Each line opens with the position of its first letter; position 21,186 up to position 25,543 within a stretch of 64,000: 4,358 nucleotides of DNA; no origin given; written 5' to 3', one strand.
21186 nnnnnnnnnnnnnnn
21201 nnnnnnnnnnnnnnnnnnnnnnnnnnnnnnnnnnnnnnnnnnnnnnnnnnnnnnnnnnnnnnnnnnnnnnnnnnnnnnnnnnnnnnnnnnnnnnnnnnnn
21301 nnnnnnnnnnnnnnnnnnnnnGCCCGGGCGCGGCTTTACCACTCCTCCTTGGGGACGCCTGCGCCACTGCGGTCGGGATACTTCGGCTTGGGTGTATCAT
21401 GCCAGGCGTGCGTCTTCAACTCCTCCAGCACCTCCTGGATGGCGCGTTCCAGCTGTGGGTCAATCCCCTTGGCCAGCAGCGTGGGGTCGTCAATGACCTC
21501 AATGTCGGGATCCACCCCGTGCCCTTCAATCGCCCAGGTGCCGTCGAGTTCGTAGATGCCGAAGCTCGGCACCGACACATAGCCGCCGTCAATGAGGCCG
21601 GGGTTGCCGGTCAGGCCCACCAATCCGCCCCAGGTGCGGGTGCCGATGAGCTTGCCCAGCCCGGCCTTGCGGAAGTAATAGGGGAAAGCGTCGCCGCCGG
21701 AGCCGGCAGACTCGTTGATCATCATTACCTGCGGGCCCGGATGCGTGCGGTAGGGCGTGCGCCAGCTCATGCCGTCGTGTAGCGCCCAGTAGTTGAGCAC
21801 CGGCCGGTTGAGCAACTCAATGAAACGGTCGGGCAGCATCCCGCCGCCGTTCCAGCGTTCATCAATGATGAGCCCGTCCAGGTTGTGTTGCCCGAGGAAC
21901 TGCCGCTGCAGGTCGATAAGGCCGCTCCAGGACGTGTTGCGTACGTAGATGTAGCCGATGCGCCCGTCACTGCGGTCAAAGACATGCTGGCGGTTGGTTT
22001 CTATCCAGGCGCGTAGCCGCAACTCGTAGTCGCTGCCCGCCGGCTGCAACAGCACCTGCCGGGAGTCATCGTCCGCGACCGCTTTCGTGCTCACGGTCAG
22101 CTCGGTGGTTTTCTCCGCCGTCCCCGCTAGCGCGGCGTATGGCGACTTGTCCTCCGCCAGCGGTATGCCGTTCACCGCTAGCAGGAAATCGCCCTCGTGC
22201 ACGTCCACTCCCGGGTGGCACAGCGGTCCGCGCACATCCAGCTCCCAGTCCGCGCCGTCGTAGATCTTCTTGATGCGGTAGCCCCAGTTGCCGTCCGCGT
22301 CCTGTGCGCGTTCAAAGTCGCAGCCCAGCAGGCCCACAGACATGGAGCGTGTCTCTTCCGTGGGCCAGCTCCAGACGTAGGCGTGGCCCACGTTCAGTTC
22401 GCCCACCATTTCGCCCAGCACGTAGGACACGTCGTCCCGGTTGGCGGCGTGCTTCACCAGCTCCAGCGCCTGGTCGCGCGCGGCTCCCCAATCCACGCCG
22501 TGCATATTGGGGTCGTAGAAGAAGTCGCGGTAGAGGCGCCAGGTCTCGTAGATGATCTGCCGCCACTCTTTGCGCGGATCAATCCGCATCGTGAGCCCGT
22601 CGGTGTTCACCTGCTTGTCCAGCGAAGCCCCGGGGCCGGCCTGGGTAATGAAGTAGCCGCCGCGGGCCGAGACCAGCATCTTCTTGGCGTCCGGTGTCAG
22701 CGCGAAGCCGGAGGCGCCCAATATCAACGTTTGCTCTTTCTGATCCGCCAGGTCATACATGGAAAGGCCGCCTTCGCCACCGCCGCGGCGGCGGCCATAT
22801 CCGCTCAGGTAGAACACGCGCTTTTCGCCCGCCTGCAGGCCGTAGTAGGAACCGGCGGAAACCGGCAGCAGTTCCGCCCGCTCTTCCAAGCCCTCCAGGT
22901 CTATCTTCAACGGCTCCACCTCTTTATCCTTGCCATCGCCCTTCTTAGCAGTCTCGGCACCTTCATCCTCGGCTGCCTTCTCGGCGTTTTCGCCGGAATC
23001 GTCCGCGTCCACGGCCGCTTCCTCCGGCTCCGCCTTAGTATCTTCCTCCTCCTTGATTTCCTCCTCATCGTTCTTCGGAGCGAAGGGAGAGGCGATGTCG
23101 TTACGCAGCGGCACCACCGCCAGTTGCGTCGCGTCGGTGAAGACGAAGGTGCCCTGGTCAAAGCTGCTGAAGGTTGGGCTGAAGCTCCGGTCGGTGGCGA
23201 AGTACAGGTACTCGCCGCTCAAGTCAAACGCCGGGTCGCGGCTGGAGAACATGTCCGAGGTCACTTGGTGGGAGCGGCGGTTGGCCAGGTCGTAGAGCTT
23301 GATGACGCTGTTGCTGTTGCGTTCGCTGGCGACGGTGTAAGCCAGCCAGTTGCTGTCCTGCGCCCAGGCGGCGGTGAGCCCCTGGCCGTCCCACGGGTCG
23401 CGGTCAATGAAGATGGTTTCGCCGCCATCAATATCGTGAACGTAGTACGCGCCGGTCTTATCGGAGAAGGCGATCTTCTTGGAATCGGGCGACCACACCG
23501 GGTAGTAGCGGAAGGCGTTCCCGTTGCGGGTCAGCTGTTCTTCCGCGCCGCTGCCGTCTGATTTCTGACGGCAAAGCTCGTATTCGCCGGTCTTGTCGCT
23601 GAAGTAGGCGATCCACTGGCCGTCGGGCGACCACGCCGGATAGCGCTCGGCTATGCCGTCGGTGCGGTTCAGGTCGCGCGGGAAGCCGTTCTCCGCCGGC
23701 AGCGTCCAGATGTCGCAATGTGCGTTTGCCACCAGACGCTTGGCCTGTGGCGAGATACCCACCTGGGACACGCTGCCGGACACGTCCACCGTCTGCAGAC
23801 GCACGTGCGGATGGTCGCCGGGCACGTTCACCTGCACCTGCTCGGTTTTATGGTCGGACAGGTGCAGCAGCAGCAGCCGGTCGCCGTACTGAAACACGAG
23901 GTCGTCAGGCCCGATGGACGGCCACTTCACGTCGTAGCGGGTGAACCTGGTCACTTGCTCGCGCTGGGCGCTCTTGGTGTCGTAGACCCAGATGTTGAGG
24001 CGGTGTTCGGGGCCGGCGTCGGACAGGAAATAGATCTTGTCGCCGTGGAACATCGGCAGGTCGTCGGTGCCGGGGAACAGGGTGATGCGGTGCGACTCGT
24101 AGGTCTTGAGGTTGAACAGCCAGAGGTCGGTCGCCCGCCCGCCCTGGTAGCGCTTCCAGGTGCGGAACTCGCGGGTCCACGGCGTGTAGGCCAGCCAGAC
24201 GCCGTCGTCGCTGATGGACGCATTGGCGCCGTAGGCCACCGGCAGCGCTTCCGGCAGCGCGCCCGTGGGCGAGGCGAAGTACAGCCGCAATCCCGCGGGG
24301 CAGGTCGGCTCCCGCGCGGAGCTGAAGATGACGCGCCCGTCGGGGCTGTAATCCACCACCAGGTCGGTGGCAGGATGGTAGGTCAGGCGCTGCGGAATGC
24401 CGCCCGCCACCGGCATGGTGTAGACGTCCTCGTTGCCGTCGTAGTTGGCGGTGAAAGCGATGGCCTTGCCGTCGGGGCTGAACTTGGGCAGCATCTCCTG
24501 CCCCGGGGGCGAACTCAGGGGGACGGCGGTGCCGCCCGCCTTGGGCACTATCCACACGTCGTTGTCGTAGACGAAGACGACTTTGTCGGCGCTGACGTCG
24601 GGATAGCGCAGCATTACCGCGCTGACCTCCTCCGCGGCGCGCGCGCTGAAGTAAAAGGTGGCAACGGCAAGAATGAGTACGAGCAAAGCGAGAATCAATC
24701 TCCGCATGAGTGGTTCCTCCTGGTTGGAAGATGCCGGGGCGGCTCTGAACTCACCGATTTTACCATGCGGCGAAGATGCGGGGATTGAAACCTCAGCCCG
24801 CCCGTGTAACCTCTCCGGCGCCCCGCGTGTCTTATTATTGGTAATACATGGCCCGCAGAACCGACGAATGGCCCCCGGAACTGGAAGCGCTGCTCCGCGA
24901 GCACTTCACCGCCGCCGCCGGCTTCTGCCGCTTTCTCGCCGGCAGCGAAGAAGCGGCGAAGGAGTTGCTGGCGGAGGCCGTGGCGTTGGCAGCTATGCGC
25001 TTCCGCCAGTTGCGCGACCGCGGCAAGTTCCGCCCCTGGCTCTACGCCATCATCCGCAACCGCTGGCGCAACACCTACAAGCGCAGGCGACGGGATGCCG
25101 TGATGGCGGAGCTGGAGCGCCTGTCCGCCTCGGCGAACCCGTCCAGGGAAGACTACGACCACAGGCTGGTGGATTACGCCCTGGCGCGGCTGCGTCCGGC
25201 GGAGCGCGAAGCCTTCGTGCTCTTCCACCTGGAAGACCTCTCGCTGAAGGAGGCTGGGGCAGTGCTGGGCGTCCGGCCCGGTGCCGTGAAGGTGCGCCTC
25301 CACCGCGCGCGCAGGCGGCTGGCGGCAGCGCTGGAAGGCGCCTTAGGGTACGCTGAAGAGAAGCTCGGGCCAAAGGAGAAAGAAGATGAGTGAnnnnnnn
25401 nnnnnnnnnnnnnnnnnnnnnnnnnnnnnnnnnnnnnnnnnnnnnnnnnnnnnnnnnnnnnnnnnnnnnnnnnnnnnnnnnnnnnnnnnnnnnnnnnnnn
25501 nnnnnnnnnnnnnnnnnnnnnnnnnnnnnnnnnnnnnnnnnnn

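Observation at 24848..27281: ECF sigma factor translationally coupled to a membrane-anchored EPWH-GNGY protein (putative anti-sigma with a novel sensor domain)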

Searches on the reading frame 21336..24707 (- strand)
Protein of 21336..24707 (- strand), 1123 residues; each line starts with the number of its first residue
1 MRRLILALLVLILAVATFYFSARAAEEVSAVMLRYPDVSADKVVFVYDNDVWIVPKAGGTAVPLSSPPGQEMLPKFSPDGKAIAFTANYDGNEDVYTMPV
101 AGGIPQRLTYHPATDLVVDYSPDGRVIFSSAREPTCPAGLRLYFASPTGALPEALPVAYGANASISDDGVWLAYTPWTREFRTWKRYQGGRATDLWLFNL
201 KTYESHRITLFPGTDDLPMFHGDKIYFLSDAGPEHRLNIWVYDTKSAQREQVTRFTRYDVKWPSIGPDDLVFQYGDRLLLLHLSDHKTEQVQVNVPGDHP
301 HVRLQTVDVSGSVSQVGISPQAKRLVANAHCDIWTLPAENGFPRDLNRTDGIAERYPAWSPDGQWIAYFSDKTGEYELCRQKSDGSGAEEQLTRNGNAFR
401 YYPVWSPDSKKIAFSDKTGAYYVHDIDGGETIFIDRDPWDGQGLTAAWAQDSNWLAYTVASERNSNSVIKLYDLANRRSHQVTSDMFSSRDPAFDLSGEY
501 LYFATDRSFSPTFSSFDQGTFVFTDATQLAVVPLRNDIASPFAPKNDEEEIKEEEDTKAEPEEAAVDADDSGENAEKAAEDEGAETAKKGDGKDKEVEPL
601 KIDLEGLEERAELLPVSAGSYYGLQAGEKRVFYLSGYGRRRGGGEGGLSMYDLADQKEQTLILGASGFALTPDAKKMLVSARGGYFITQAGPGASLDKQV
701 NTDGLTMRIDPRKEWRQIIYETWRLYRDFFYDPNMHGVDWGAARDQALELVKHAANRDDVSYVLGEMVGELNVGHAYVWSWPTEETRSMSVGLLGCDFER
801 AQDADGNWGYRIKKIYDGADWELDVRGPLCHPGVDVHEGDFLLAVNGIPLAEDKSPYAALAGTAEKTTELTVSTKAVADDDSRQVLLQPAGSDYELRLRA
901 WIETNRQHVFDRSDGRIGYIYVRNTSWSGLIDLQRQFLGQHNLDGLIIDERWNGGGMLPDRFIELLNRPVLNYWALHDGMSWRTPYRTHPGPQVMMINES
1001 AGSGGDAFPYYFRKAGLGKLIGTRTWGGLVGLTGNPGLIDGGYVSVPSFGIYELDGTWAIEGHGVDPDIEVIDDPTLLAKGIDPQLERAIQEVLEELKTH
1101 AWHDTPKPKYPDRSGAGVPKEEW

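Call 3: search_protein_families(library=pfam, proteins=[window:21336-24707:-], max_evalue=0.1)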
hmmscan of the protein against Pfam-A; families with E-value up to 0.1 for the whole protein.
window:21336-24707:- (1123 aa): 7 families
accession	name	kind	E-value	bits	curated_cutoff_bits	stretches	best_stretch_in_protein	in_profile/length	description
PF07676.18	PD40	-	1.7e-22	79.2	20.9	3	344-379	2-37/38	WD40-like Beta Propeller Repeat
PF14685.13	PDZ_Tricorn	-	3.2e-22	78.8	25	1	792-877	1-81/88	Tricorn protease PDZ domain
PF03572.23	Peptidase_S41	-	7.8e-19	68.3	24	1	916-1071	1-165/165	Peptidase family S41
PF14684.11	Tricorn_C1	-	9.3e-19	67.5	24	1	711-769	1-59/59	Tricorn protease C1 domain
PF00930.27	DPPIV_N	-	1.1e-08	34.7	22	1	47-112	21-82/354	Dipeptidyl peptidase IV (DPP IV) N-terminal region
PF25174.1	Beta-prop_THOC3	-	2e-06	27.5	305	0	309-428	45-160/272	THOC3 beta-propeller domain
PF00400.38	WD40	-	0.06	14.4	27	0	358-372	18-33/39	WD domain, G-beta repeat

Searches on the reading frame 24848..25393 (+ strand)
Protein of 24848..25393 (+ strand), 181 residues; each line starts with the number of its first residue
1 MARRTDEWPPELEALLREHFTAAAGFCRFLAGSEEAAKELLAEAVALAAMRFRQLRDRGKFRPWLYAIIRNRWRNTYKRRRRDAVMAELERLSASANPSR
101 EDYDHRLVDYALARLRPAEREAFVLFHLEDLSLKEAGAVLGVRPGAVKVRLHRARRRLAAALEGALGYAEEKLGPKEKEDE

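Call 3: search_protein_families(library=pfam, proteins=[window:24848-25393:+], max_evalue=0.1)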
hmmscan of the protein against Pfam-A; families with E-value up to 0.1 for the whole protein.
window:24848-25393:+ (181 aa): 7 families
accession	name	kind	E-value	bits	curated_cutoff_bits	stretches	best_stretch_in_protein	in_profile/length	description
PF08281.18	Sigma70_r4_2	-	3.4e-15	55.8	25.7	1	106-158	2-54/54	Sigma-70, region 4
PF04545.22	Sigma70_r4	-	7.3e-10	38.7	24.1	1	111-158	1-48/50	Sigma-70, region 4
PF04542.20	Sigma70_r2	-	2e-07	31.1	24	1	16-82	2-70/71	Sigma-70 region 2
PF22233.2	PhyR_sigma-like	-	5.7e-06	26.5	27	1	112-155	1-44/50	Response regulator PhyR, sigma-like domain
PF02001.22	DUF134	-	0.0057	17.6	27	1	118-162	38-82/98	Protein of unknown function DUF134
PF07638.17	Sigma70_ECF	-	0.022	15.1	21.1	1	68-162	87-183/185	ECF sigma factor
PF22029.2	PhyR_sigma2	-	0.071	13.6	27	1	26-69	11-54/55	Sigma2 domain of PhyR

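Call 8: search_protein_families(library=ncbifam, proteins=[window:24848-25390:+], max_evalue=0.1)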
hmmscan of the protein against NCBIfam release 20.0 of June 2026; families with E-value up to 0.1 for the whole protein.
window:24848-25390:+ (181 aa): 86 families (the best 25 are shown)
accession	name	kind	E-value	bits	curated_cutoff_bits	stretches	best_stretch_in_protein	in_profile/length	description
TIGR02937.1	sigma70-ECF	superfamily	1.5e-21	76.8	42.9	1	12-161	3-164/165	sigma-70 family RNA polymerase sigma factor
NF009185.0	PRK12533.1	equivalog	4.6e-21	75.5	248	1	15-165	34-196/231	RNA polymerase sigma factor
TIGR02983.1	SigE-fam_strep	subfamily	1.9e-19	70.1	141.55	1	11-163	7-159/162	SigE family RNA polymerase sigma factor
NF009198.0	PRK12546.1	equivalog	6.5e-18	65.1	270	1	15-163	12-162/188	RNA polymerase sigma factor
TIGR02950.1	SigM_subfam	subfamily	2.9e-16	59.7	147.95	1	12-162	2-158/159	RNA polymerase sigma factor, SigM family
NF007229.0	PRK09647.1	equivalog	3.6e-16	59.2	265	1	7-165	41-205/220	RNA polymerase sigma factor SigE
NF009164.0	PRK12511.1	equivalog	6.2e-15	55.2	185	1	24-165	18-162/182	RNA polymerase sigma factor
NF007225.0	PRK09643.1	equivalog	6.7e-15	55.3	190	1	13-166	30-186/204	RNA polymerase sigma factor SigM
NF009192.0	PRK12540.1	equivalog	1.1e-14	54.5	307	1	25-163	20-160/182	RNA polymerase sigma factor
NF004113.0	PRK05602.1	equivalog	1.7e-14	53.9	208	1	48-165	86-204/211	RNA polymerase sigma factor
NF007216.0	PRK09638.1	equivalog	3.9e-14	52.8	194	1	12-161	20-173/180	RNA polymerase sigma factor SigY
TIGR02989.1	Sig-70_gvs1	subfamily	9.3e-14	51.7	124.55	1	11-159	2-155/158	RNA polymerase sigma-70 factor, Rhodopirellula/Verrucomicrobium family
NF008888.0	PRK11922.1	equivalog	4.2e-13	49.5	204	1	17-171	37-205/231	RNA polymerase sigma factor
TIGR02959.1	SigZ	equivalog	4.5e-13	49.4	168.65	1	35-172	20-158/170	RNA polymerase sigma factor SigZ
NF053879.1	RNAPolSigSigVBac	equivalog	5.7e-13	48.9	190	1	34-162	28-155/160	RNA polymerase sigma factor SigV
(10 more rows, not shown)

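Call 47: find_homologous_proteins(query=window:24848-25390:+, max_evalue=1e-10)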
Query window:24848-25390:+ (181 aa): 64 proteins with E <= 1e-10 among 6356 candidates.
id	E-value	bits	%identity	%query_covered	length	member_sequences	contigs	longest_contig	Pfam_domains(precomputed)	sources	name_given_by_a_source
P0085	7.4e-107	373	98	100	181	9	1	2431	PF22233.3,PF04545.23,PF04542.21,PF08281.19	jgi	-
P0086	2.9e-94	332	88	100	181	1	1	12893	PF04545.23,PF04542.21,PF08281.19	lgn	-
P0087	3.4e-58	215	64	90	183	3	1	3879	PF22233.3,PF04545.23,PF04542.21,PF08281.19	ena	-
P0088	1.5e-57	212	63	92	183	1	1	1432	PF04545.23,PF08281.19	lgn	-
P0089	5.6e-57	211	64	87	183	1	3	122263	PF22233.3,PF04545.23,PF08281.19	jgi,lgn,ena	-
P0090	2.0e-56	209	64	87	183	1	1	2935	PF04545.23,PF08281.19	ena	-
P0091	5.1e-56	207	61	90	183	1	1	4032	PF04545.23,PF04542.21,PF08281.19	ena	-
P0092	3.5e-55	205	57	96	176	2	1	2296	PF22233.3,PF04545.23,PF08281.19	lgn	-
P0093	3.6e-40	156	49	82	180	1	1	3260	PF04545.23,PF08281.19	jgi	jgi:RNA polymerase sigma factor (sigma-70 family)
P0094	6.9e-40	155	49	94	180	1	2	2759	PF13384.13,PF13518.13,PF04545.23,PF08281.19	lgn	-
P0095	4.0e-38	149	51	94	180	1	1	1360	PF13384.13,PF13518.13,PF07638.18,PF04545.23,PF08281.19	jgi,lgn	jgi:RNA polymerase sigma factor (sigma-70 family)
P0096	2.5e-19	88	43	85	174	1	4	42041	PF04545.23,PF04542.21,PF08281.19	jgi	jgi:RNA polymerase sigma-70 factor (ECF subfamily)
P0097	2.6e-18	85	35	82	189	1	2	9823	PF04542.21,PF08281.19,PF22029.3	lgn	-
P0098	1.4e-17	82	35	86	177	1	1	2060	PF04545.23,PF04542.21,PF08281.19,PF22029.3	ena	-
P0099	1.4e-16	79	40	86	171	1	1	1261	PF04545.23,PF04542.21,PF08281.19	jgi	jgi:RNA polymerase sigma-70 factor (ECF subfamily)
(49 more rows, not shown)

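Call 78: search_solved_structures(query=window:24848-25390:+, max_evalue=0.00001)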
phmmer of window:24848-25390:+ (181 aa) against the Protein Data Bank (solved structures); distinct sequences matched with E-value up to 0.00001: 9.
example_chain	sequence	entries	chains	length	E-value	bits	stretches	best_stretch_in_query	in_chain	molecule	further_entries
9m9d_F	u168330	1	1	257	5.7e-15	59.2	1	10-160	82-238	ECF RNA polymerase sigma factor SigE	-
9m9e_F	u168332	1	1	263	6e-15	59.1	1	10-160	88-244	ECF RNA polymerase sigma factor SigE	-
9m98_F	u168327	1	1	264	6.1e-15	59.1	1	10-160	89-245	ECF RNA polymerase sigma factor SigE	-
6jcy_F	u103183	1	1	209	1.9e-11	47.7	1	35-162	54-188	ECF RNA polymerase sigma factor SigH,ECF RNA polymerase sigma factor SigE,ECF RNA polymera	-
5uxx_A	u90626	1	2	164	1e-08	38.8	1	22-162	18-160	RNA polymerase sigma factor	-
5zx2_F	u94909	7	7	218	3.1e-07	34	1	35-162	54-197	ECF RNA polymerase sigma factor SigH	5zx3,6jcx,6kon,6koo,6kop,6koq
5wuq_A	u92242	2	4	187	5.2e-07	33.2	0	26-160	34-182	ECF RNA polymerase sigma factor SigW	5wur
4cxf_A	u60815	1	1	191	2.3e-06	31.1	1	21-163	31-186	RNA POLYMERASE SIGMA FACTOR CNRH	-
6dxo_A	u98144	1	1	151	5.1e-06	30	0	92-162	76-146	RNA polymerase ECF-subfamily sigma factor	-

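Call 85: find_encoding_contigs(protein=P0096, flank=6000, max_places=2)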
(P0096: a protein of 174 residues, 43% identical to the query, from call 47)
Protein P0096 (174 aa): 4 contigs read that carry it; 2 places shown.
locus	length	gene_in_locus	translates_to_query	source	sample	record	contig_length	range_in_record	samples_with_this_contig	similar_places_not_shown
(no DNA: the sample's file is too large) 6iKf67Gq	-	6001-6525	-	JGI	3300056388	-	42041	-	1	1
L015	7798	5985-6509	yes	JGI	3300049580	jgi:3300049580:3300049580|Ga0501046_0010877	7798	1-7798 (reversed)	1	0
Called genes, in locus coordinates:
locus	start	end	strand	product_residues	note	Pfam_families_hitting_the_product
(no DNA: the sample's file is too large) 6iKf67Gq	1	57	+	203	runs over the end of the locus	PF01966:HD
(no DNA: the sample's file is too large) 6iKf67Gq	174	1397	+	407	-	PF03816:LytR_cpsA_psr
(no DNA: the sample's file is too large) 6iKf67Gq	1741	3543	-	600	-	PF02861:Clp_N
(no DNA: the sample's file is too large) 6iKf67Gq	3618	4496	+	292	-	-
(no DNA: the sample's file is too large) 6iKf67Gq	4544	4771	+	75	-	-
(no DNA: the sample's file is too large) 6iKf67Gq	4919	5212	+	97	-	-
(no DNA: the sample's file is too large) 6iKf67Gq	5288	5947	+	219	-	PF09990:DUF2231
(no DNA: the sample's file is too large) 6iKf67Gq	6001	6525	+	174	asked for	PF04542:Sigma70_r2, PF04545:Sigma70_r4, PF08281:Sigma70_r4_2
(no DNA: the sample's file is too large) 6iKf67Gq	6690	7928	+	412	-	-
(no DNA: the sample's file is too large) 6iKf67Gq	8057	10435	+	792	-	PF13428:TPR_14 (faint), PF13371:TPR_9 (faint), PF13414:TPR_11 (faint), PF13424:TPR_12 (faint), PF00515:TPR_1 (faint), PF07719:TPR_2 (faint), PF13432:TPR_16 (weak), PF14559:TPR_19 (weak), +3 more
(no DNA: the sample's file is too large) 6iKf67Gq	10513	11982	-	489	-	PF16130:DUF4842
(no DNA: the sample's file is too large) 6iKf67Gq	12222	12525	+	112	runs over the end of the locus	PF02609:Exonuc_VII_S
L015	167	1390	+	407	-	PF03816:LytR_cpsA_psr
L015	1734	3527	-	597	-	PF02861:Clp_N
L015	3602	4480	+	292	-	-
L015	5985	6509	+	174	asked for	PF04542:Sigma70_r2, PF04545:Sigma70_r4, PF08281:Sigma70_r4_2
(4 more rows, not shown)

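Call 86: find_encoding_contigs(protein=P0091, flank=5000, max_places=2)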
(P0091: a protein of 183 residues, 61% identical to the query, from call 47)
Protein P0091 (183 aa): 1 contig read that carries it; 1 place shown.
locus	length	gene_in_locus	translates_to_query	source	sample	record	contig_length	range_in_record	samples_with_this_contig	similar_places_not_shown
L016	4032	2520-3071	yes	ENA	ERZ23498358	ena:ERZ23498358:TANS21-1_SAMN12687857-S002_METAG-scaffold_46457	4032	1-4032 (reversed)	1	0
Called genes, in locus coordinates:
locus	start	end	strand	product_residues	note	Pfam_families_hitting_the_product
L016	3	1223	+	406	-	?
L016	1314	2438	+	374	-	-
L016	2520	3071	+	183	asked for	PF04542:Sigma70_r2 (weak), PF08281:Sigma70_r4_2, PF04545:Sigma70_r4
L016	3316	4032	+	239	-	?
